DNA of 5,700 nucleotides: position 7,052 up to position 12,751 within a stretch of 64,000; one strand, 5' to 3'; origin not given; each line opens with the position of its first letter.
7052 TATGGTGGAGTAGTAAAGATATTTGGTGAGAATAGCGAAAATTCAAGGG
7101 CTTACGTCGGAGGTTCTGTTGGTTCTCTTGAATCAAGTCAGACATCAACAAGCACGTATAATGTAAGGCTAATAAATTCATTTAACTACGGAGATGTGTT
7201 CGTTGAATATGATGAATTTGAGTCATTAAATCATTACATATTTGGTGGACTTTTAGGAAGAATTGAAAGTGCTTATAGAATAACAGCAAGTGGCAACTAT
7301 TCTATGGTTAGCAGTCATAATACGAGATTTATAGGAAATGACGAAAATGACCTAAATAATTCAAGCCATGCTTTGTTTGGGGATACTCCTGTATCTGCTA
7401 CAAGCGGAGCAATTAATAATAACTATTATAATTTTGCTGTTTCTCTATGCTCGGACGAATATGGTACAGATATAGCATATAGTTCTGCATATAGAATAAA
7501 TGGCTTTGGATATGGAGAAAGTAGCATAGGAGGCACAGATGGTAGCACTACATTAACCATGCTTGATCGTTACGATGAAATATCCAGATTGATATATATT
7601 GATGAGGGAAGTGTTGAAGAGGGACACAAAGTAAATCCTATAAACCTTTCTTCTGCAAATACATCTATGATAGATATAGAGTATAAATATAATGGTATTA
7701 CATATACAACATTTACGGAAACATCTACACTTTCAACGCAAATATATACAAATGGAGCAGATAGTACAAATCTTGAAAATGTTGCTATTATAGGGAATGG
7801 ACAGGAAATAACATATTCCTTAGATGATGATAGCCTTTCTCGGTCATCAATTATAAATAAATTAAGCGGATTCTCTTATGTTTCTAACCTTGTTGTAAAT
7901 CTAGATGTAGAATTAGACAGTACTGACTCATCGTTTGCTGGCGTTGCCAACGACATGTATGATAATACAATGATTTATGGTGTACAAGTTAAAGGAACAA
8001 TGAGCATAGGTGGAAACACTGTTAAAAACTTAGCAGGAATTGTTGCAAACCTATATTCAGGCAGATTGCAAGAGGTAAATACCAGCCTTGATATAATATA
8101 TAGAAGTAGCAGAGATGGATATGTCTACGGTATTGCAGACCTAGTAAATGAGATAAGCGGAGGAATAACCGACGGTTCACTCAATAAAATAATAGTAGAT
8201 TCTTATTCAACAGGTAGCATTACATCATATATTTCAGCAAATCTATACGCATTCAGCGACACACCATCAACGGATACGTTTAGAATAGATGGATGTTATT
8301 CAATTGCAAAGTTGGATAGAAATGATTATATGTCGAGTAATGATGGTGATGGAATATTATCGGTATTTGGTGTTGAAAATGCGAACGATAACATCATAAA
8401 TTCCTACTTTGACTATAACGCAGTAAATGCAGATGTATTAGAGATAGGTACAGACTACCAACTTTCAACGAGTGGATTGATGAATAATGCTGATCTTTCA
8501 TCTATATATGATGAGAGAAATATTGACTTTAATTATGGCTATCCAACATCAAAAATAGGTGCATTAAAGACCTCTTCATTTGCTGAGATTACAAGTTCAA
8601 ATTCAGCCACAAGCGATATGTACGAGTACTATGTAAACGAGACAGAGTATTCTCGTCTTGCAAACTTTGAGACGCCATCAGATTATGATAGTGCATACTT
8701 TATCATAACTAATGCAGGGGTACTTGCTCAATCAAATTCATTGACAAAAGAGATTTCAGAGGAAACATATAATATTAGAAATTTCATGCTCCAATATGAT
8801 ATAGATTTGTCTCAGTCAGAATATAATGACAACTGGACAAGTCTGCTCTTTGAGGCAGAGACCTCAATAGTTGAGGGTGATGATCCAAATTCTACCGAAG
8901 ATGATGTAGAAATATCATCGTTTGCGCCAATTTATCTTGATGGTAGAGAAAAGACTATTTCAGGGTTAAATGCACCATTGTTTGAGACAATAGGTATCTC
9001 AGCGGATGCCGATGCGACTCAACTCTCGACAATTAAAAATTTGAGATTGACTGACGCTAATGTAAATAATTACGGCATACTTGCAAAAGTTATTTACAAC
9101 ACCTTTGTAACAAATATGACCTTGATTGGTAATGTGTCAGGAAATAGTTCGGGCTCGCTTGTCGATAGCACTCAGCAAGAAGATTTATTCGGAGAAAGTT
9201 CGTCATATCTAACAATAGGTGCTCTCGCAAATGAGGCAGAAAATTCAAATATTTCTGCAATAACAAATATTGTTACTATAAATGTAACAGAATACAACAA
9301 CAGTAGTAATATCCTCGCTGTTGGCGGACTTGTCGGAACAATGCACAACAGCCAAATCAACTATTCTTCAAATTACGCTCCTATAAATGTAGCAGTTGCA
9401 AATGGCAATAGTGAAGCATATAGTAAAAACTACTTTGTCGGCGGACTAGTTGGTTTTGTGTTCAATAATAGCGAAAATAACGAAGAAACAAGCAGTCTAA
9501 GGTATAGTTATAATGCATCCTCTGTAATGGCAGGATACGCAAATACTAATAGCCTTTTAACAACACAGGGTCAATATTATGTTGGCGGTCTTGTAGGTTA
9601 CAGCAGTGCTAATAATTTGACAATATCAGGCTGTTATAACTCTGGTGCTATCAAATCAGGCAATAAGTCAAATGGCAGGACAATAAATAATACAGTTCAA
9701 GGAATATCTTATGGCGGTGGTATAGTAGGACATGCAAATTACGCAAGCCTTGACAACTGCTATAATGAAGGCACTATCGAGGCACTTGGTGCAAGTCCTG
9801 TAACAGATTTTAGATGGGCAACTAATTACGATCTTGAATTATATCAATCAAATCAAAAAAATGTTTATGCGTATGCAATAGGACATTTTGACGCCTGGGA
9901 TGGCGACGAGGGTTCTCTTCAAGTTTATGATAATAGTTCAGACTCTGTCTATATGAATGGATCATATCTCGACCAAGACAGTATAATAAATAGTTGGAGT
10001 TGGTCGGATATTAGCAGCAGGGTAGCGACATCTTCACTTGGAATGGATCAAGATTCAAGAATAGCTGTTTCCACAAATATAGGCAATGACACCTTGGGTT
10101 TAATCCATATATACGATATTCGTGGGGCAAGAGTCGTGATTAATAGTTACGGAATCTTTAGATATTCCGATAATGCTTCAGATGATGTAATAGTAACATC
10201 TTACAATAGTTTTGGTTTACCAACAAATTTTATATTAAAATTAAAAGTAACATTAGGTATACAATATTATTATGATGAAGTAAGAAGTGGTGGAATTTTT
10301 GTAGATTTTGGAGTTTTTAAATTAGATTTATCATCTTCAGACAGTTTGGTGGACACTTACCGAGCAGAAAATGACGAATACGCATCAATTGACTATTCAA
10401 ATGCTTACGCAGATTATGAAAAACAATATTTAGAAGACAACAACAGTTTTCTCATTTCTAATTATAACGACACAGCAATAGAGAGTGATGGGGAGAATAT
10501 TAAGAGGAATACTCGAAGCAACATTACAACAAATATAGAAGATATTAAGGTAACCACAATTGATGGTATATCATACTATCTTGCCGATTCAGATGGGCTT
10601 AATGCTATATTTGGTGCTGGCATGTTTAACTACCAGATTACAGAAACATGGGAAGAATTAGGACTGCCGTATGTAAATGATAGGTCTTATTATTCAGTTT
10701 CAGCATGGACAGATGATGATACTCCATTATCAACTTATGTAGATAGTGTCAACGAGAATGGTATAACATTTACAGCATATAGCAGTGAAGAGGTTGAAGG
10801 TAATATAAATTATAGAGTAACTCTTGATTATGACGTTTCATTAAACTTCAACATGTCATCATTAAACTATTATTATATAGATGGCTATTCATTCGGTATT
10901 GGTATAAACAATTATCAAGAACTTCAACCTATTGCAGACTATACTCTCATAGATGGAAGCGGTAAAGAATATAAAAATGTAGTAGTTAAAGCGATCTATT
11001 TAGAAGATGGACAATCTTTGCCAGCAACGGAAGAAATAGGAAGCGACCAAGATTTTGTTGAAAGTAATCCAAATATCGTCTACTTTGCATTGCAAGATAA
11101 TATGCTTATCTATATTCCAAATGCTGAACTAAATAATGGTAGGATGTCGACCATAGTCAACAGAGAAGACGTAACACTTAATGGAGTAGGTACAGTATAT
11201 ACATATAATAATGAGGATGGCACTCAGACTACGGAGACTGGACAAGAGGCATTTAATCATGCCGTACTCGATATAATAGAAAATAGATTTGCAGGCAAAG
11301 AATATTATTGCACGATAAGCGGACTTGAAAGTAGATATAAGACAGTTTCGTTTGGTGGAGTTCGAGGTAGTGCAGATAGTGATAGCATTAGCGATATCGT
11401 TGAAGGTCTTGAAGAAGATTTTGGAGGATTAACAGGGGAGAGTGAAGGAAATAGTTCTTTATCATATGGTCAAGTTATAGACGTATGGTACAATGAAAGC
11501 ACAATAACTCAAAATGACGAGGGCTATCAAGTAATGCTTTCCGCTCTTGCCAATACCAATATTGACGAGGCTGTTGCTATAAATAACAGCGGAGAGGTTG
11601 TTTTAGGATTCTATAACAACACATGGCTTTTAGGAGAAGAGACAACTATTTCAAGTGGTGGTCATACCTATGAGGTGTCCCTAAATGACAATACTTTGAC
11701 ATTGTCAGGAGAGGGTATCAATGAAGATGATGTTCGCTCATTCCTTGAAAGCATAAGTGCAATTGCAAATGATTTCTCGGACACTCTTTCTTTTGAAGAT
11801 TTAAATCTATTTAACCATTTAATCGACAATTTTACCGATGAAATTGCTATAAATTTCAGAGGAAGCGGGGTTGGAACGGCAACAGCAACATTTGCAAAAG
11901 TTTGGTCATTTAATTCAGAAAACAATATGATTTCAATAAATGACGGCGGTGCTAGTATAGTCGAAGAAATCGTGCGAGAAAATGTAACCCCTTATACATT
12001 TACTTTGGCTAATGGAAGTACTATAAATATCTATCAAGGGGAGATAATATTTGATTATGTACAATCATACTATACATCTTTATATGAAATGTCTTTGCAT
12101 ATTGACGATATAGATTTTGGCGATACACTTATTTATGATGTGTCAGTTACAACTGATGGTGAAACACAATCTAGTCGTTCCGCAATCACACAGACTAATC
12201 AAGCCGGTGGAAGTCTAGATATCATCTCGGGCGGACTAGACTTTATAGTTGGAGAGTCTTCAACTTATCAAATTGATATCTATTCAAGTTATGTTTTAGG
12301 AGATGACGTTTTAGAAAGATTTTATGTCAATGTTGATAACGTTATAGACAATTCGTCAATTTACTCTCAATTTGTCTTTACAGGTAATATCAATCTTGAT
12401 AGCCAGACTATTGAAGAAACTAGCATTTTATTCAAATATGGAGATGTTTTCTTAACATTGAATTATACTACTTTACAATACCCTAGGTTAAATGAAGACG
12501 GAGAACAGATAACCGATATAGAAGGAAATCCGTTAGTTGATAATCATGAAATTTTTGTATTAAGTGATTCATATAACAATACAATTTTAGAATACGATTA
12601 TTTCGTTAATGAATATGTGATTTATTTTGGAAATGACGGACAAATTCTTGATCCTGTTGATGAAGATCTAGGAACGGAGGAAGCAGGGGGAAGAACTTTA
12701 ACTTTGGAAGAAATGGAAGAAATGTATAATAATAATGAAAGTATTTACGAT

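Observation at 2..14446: More than 4,814-aa modular beta-helix/GLUG-like surface protein, truncated by the window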

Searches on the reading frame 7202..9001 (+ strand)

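Call 5: search_protein_families(library=pfam, proteins=[window:7202-9001:+], max_evalue=10)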
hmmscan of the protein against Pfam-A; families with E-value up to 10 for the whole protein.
window:7202-9001:+ (600 aa): 0 families

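Call 12: search_protein_families(library=ncbifam, proteins=[window:7202-9001:+], max_evalue=1)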
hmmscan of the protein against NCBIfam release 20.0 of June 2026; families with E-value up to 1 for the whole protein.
window:7202-9001:+ (600 aa): 1 family
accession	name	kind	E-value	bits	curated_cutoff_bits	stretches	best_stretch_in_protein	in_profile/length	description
NF002053.0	PRK00886.1-2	equivalog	0.071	12.4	319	1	188-234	135-180/243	2-phosphosulfolactate phosphatase family protein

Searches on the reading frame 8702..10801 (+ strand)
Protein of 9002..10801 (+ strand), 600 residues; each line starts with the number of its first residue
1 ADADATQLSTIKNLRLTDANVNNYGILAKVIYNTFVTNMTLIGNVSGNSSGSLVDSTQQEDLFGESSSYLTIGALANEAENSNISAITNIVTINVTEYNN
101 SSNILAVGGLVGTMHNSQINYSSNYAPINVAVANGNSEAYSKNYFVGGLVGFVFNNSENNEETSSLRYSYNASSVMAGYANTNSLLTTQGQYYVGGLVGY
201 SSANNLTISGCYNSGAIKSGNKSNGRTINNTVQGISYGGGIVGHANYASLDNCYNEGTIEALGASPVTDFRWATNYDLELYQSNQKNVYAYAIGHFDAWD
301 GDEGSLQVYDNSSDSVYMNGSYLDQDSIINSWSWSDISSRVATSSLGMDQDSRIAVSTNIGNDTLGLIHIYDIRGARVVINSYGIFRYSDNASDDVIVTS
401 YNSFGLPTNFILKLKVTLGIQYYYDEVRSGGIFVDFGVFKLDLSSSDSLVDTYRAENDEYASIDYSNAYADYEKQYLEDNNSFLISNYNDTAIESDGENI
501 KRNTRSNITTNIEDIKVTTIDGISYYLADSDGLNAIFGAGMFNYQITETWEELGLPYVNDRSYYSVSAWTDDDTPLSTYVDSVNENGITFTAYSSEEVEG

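Call 5: search_protein_families(library=pfam, proteins=[window:9002-10801:+], max_evalue=10)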
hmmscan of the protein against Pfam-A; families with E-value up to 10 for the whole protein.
window:9002-10801:+ (600 aa): 1 family
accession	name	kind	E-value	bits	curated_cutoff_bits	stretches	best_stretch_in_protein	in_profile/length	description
PF07581.17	Glug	-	0.00012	22.6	20.5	3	236-259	3-27/28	The GLUG motif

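Call 12: search_protein_families(library=ncbifam, proteins=[window:9002-10801:+], max_evalue=1)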
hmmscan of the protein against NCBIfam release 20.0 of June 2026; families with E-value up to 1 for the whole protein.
window:9002-10801:+ (600 aa): 0 families

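Call 19: find_homologous_proteins(query=window:8702-10501:+, max_evalue=0.001)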
Query window:8702-10501:+: 8000 candidates shared short words with the query, none scored E <= 0.001.

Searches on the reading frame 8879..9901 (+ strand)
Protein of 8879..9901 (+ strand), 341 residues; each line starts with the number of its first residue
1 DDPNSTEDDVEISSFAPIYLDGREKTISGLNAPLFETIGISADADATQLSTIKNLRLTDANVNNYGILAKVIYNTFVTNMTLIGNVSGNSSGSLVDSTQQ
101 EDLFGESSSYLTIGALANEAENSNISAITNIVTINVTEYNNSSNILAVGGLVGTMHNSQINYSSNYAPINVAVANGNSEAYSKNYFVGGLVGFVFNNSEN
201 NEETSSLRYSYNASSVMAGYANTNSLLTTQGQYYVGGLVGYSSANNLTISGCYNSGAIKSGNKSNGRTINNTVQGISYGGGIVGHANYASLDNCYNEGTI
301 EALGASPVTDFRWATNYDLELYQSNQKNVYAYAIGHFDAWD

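Call 77: search_solved_structures(query=window:8879-9901:+, max_evalue=10, show_alignments=1)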
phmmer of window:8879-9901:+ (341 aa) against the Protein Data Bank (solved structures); distinct sequences matched with E-value up to 10: 2.
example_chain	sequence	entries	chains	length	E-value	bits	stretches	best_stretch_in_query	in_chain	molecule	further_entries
4qt6_A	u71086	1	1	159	1.3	11.8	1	285-330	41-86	Probable E3 ubiquitin-protein ligase HERC1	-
6raw_5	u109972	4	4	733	1.5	11.6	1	17-54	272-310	DNA replication licensing factor Mcm5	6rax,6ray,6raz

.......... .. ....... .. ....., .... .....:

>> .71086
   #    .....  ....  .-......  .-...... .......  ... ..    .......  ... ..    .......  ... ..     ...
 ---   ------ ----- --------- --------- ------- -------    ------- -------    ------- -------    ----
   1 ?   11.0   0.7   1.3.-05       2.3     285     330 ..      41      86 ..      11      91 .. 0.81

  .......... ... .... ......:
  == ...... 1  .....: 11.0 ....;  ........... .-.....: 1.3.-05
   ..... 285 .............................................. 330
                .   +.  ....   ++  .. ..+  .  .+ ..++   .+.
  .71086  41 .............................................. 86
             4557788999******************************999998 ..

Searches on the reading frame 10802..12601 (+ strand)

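Call 5: search_protein_families(library=pfam, proteins=[window:10802-12601:+], max_evalue=10)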
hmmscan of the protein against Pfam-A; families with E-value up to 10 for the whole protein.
window:10802-12601:+ (600 aa): 0 families

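Call 12: search_protein_families(library=ncbifam, proteins=[window:10802-12601:+], max_evalue=1)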
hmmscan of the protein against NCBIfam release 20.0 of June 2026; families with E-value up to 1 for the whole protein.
window:10802-12601:+ (600 aa): 1 family
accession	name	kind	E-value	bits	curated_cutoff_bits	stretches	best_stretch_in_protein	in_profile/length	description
TIGR03577.1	EF_0830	hypoth_equivalog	0.014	15.6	141.1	0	341-389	42-89/115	conserved hypothetical protein EF_0830/AHA_3911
